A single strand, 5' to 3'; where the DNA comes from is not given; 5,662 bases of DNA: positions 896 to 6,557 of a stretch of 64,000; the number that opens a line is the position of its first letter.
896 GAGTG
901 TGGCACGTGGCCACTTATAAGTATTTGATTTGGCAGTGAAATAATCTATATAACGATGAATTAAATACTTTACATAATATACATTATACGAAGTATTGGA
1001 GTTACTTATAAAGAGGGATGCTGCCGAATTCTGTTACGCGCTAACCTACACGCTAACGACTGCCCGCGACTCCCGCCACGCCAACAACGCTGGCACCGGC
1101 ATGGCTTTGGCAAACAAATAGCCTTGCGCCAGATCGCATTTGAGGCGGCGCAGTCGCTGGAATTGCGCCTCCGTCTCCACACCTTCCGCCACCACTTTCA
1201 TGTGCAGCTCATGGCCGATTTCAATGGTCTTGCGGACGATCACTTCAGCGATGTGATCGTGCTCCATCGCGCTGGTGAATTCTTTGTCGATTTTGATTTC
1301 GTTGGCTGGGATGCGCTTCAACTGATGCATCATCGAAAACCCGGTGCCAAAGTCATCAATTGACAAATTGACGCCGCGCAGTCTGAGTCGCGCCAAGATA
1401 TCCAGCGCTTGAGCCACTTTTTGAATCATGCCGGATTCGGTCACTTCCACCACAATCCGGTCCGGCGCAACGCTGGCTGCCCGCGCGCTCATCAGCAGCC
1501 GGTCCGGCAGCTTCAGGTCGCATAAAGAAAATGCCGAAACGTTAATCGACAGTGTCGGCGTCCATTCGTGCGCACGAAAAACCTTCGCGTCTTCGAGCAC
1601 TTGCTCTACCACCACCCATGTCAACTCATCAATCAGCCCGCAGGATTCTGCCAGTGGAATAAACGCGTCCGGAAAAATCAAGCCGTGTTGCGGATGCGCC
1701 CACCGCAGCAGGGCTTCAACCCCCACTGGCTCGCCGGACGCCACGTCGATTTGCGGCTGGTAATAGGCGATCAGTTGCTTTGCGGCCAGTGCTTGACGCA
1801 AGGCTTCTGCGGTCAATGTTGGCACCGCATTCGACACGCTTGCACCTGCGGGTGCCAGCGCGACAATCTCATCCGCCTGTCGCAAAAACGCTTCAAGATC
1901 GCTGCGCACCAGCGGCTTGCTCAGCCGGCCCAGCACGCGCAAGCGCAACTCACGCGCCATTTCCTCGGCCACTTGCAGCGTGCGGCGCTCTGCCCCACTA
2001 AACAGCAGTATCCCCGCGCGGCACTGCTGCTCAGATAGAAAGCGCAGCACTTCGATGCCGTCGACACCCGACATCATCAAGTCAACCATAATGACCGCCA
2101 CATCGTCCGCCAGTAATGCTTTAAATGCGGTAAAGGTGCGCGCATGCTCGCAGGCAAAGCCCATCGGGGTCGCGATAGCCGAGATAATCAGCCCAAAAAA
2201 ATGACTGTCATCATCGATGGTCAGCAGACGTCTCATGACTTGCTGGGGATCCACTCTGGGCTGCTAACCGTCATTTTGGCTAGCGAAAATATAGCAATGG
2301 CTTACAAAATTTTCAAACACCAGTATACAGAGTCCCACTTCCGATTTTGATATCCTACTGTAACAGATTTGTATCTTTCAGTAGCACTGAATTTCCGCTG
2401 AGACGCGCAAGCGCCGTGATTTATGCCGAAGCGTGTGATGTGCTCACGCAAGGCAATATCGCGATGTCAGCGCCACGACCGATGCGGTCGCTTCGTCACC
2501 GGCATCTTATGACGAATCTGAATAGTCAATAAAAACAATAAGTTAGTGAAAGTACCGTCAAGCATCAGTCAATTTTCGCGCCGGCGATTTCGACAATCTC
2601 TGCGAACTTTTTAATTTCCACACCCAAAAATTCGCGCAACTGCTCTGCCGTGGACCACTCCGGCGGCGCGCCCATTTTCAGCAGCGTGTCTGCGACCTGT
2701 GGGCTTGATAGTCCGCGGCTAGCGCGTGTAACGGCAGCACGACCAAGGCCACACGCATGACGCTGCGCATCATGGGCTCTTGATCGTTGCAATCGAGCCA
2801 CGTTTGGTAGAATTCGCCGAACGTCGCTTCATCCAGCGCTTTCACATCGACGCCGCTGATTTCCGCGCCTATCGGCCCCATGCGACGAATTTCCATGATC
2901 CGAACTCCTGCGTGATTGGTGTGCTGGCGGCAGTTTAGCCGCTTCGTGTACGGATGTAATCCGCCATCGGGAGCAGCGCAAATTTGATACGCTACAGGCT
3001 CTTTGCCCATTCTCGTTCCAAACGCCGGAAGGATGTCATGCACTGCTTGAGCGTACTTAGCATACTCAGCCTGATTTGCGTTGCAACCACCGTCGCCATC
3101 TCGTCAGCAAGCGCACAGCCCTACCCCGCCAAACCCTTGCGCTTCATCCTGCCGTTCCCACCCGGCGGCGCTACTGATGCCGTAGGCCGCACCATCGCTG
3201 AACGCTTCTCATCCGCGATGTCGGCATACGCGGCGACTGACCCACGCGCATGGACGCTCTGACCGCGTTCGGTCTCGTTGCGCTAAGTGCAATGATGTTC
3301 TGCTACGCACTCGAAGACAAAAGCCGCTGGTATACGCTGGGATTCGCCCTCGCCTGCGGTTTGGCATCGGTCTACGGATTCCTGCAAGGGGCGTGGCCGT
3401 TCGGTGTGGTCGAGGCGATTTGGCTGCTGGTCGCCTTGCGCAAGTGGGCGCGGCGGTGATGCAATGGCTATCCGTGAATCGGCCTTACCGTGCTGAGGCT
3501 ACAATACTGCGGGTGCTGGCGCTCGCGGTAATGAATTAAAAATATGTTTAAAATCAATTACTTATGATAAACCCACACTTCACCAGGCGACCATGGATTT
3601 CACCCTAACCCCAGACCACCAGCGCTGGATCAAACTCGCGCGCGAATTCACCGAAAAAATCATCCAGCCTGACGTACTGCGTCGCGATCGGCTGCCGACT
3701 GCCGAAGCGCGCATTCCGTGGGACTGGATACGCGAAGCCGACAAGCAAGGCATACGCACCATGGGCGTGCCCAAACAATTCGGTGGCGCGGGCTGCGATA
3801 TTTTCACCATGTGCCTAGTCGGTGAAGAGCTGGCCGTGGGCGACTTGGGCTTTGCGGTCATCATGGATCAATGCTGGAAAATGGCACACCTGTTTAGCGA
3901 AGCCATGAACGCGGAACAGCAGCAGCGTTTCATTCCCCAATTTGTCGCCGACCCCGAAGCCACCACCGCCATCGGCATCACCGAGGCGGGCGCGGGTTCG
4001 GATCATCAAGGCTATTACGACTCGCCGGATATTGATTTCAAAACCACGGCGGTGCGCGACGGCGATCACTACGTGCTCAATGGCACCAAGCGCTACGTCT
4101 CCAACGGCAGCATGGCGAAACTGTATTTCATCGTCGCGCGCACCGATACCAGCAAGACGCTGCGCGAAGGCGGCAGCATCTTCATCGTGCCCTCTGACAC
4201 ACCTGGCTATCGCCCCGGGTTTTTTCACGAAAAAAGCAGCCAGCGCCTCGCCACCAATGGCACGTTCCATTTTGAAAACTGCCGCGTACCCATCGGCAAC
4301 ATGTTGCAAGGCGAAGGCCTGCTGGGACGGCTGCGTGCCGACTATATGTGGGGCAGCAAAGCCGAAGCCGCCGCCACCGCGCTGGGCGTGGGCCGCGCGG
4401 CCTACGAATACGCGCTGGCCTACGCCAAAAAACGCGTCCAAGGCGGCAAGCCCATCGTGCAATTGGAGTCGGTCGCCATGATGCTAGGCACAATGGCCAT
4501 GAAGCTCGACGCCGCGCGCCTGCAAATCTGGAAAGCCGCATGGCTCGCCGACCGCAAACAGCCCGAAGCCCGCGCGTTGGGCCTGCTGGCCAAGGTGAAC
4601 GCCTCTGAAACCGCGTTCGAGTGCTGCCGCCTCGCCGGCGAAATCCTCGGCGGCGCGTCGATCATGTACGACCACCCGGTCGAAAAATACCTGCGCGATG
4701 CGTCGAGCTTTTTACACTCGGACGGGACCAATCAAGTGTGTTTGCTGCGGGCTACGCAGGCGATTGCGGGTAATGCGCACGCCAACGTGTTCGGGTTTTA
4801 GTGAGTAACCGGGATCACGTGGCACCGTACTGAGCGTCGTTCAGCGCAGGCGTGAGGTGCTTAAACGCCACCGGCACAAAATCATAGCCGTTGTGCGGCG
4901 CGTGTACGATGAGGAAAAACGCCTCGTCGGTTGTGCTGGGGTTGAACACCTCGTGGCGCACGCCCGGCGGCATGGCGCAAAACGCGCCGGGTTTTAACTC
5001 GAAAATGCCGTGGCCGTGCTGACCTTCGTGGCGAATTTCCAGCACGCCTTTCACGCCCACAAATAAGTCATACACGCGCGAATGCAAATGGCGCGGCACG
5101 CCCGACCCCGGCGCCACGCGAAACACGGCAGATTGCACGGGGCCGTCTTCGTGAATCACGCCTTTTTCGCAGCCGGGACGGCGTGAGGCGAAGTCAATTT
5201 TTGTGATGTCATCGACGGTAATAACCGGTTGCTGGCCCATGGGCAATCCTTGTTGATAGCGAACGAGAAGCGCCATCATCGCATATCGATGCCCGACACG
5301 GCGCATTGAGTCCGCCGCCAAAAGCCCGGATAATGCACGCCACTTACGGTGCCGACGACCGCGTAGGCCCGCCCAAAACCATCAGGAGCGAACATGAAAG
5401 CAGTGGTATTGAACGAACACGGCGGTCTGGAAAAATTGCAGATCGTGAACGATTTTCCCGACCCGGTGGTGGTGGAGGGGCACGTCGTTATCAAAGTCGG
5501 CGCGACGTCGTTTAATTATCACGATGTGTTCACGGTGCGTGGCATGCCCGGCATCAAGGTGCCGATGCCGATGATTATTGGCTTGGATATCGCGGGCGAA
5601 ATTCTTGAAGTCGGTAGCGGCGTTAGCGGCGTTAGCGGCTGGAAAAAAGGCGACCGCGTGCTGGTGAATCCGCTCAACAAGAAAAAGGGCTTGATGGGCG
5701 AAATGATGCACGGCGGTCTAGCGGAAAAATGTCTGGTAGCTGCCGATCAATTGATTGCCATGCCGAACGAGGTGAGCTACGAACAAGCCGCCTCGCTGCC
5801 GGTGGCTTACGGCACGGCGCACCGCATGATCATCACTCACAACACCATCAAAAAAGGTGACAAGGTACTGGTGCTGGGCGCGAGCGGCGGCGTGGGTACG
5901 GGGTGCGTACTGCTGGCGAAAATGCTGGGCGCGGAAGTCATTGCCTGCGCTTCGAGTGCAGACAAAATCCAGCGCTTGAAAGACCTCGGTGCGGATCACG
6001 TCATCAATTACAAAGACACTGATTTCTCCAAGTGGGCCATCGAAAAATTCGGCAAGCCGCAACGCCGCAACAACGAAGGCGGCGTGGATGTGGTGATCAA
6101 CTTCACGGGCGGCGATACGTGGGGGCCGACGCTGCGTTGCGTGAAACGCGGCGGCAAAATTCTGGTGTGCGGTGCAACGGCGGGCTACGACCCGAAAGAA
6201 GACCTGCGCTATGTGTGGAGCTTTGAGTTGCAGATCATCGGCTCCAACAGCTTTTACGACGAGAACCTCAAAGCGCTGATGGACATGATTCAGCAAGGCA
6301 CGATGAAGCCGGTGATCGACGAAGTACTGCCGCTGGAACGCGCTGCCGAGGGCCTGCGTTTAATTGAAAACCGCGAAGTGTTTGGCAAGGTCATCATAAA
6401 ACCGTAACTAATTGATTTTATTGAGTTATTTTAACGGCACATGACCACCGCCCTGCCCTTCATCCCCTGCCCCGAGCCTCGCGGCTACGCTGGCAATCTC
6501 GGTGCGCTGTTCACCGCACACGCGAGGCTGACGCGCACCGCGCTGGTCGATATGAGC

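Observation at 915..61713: Dispersed A+T-rich element with an IHF-consensus core marks gene junctions across the window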

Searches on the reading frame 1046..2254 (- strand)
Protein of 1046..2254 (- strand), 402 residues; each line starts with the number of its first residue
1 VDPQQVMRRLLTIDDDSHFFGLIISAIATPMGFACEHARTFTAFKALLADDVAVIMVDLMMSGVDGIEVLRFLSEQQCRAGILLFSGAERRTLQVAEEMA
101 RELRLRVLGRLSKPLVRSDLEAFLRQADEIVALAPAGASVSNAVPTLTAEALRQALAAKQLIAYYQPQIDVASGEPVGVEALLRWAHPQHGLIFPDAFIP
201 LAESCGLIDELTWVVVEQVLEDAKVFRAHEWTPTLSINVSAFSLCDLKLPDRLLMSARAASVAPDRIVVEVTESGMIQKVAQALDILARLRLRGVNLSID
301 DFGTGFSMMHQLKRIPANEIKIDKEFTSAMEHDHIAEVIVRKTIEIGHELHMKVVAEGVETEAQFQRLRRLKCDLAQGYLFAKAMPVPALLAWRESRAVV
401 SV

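Call 17: search_protein_families(library=ncbifam, proteins=[window:1046-2254:-], max_evalue=0.00001)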
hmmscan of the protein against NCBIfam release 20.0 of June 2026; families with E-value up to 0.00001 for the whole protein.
window:1046-2254:- (402 aa): 15 families
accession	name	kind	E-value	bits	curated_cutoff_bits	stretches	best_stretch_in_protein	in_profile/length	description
NF052596.1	RR_EAL_PvrR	equivalog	2.6e-75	253.5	580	1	42-387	39-382/398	response regulator cyclic di-GMP phosphodiesterase PvrR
NF008467.0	PRK11359.1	equivalog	9.8e-64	215.6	857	1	150-396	547-794/800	oxygen-sensing cyclic-di-GMP phosphodiesterase DosP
NF045675.1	PhdiestaseDibA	equivalog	1.3e-60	205.5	980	1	148-389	378-620/623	phosphodiesterase DibA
NF007474.0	PRK10060.1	equivalog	1e-56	192.5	782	1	151-396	412-656/663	cyclic di-GMP phosphodiesterase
NF052458.1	PhdiestGepA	equivalog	1.8e-55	188.5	1200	1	128-387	573-834/840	phosphodiesterase GepA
NF053781.1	cdiGMPphdstlr2612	equivalog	1.7e-49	168.4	1600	1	151-390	1019-1261/1268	Tlr1612 family c-di-GMP phosphodiesterase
NF007839.0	PRK10551.1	equivalog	5.1e-45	154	461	1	152-397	268-513/518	cyclic di-GMP phosphodiesterase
NF008807.1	PRK11829.1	equivalog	1.8e-43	148.6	733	1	151-392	419-660/670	biofilm formation regulator HmsP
NF007298.0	PRK09776.1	equivalog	5.1e-29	100.8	1135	1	150-392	862-1104/1111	diguanylate cyclase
NF052265.1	EAL_dom_RimA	equivalog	4.1e-22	78.6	430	1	235-384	83-233/248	S6 modification regulatory phosphodiesterase RimA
NF045673.1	c-di-GMPRcptLapD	equivalog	5.6e-21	74.5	1020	1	150-386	415-646/647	cyclic di-GMP receptor LapD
NF008281.1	PRK11059.1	equivalog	1.1e-17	63.6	663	1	152-386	401-631/633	RNase E specificity factor CsrD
NF051476.1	CDiGphdiTpdA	equivalog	6.3e-16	58.3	1000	1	234-382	423-568/570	cyclic di-GMP phosphodiesterase TpdA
NF008617.0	PRK11596.1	equivalog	1.4e-10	40.9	190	1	164-390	33-248/255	cyclic-guanylate-specific phosphodiesterase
NF046022.1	RespRegCpdRBruc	equivalog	5.8e-06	26.3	180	0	7-120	1-109/120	cell cycle two-component system response regulator CpdR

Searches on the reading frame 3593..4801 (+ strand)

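Call 17: search_protein_families(library=ncbifam, proteins=[window:3593-4801:+], max_evalue=0.00001)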
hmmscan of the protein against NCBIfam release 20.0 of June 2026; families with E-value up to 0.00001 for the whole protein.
window:3593-4801:+ (402 aa): 19 families
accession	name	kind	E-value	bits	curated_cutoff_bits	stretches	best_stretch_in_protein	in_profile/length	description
NF042972.1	AcrlCoAredClosAcrC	equivalog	3.8e-64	216.7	640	1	1-382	1-367/378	acryloyl-CoA reductase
NF042439.1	SulpropCoADesulf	equivalog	1.4e-46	159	600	1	16-383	4-362/379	3-sulfinopropanoyl-CoA desulfinase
NF045552.1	GlutCoADH_Des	equivalog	1.1e-43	149.9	470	1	1-385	1-373/387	glutaryl-CoA dehydrogenase Acd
NF043006.1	CyhCrbnylCoADH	equivalog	2.1e-43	148.8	650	1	53-385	48-369/380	cyclohexane-1-carbonyl-CoA dehydrogenase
NF045652.1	ProlPCPDhRedW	equivalog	5.2e-42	144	650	1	37-382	31-364/376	L-prolyl-[peptidyl-carrier protein] dehydrogenase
NF053553.1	prodigi_MBC_PigA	equivalog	2.3e-41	142.2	500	1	1-381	1-369/381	prodigiosin MBC biosynthesis dehydrogenase PigA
NF008997.0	PRK12341.1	equivalog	1.3e-40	139.6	537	1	1-391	1-376/382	acyl-CoA dehydrogenase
TIGR03207.1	cyc_hxne_CoA_dh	equivalog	2.1e-34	118.8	575.35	1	5-382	1-362/372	cyclohexanecarboxyl-CoA dehydrogenase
NF058590.1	AcCoDHFadEBacil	equivalog_domain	3.3e-33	115.1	600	1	6-344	22-349/586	acyl-CoA dehydrogenase FadE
NF052270.1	Staph_DH_FadE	equivalog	6.7e-26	90.9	600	1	106-394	122-396/400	acyl-CoA dehydrogenase FadE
NF002885.1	PRK03354.1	equivalog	1.8e-25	89.8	540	1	1-391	1-373/378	crotonobetainyl-CoA dehydrogenase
TIGR04022.1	sulfur_SfnB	equivalog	1.8e-18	66.6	430.9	1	9-370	7-359/391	SfnB family sulfur acquisition oxidoreductase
TIGR03204.1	pimC_large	equivalog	3.1e-16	59.3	623.85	1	43-360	43-347/395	pimeloyl-CoA dehydrogenase large subunit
NF007000.1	PRK09463.1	subfamily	6.9e-12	44.5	600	1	43-358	79-399/726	acyl-CoA dehydrogenase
NF049984.1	Rv1679_FadE16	equivalog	1.6e-10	40.8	600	1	37-371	21-345/371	Rv1679 family acyl-CoA dehydrogenase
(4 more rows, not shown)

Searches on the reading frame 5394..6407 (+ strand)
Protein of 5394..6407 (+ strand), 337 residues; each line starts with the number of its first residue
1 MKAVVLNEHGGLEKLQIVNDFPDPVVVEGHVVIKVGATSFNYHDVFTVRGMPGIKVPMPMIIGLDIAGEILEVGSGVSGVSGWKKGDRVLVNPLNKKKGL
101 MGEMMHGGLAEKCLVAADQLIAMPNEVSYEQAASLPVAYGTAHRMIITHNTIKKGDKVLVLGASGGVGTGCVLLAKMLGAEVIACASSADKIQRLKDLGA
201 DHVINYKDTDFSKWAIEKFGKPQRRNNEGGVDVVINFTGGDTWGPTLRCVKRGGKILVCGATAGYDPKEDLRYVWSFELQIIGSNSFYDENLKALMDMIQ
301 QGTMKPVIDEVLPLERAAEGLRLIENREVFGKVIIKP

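Call 17: search_protein_families(library=ncbifam, proteins=[window:5394-6407:+], max_evalue=0.00001)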
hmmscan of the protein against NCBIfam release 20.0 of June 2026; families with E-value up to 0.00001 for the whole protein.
window:5394-6407:+ (337 aa): 24 families
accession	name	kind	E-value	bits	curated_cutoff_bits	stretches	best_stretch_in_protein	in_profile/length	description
TIGR02824.1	quinone_pig3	subfamily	9e-57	192.5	296.8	1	1-336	1-324/325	putative NAD(P)H quinone oxidoreductase, PIG3 family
NF010344.0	PRK13771.1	subfamily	8.2e-48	163.1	349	1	1-337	1-333/334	putative alcohol dehydrogenase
NF041172.1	AcrlCoa_red_Thmprot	equivalog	1e-45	156.1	500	2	99-337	108-334/334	acryloyl-CoA reductase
TIGR01751.1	crot-CoA-red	equivalog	2.8e-45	154.7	378.55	1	14-333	23-383/398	crotonyl-CoA carboxylase/reductase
TIGR02823.1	oxido_YhdH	subfamily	1.5e-33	116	297.25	1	22-270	20-252/324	acrylyl-CoA reductase family protein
NF051456.1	acrylyl_AcuI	equivalog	6.5e-30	104.1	440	1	2-287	2-269/325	acrylyl-CoA reductase (NADPH)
NF008024.0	PRK10754.1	subfamily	1e-27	97.1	348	1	3-265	4-244/327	NADPH:quinone reductase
NF041183.1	Pks2_ls1_myc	equivalog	5.5e-21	73.2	2400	1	27-335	1431-1727/2086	sulfolipid-1 biosynthesis phthioceranic/hydroxyphthioceranic acid synthase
TIGR02817.1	adh_fam_1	subfamily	2.5e-18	66.6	284.05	1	20-207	21-202/336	zinc-binding alcohol dehydrogenase family protein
NF003808.0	PRK05396.1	equivalog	8.1e-18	64.4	380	1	17-336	14-339/341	L-threonine 3-dehydrogenase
NF041097.1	keto_inos_dh_IolM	equivalog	6.4e-17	61.3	450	1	20-334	44-387/389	scyllo-inosose 3-dehydrogenase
NF006940.0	PRK09422.1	equivalog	2e-16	59.9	344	1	102-335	110-333/338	alcohol dehydrogenase AdhP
NF058644.1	CurcmRedCuraProt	equivalog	1.3e-14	54.1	440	1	142-269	129-249/336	NADPH-dependent curcumin/dihydrocurcumin reductase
NF047908.1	AldhRedAhr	equivalog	1.3e-14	53.9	470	1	105-326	118-324/335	NADPH-dependent aldehyde reductase Ahr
TIGR03201.1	dearomat_had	equivalog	5.4e-14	52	338.65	1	98-308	105-321/349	6-hydroxycyclohex-1-ene-1-carbonyl-CoA dehydrogenase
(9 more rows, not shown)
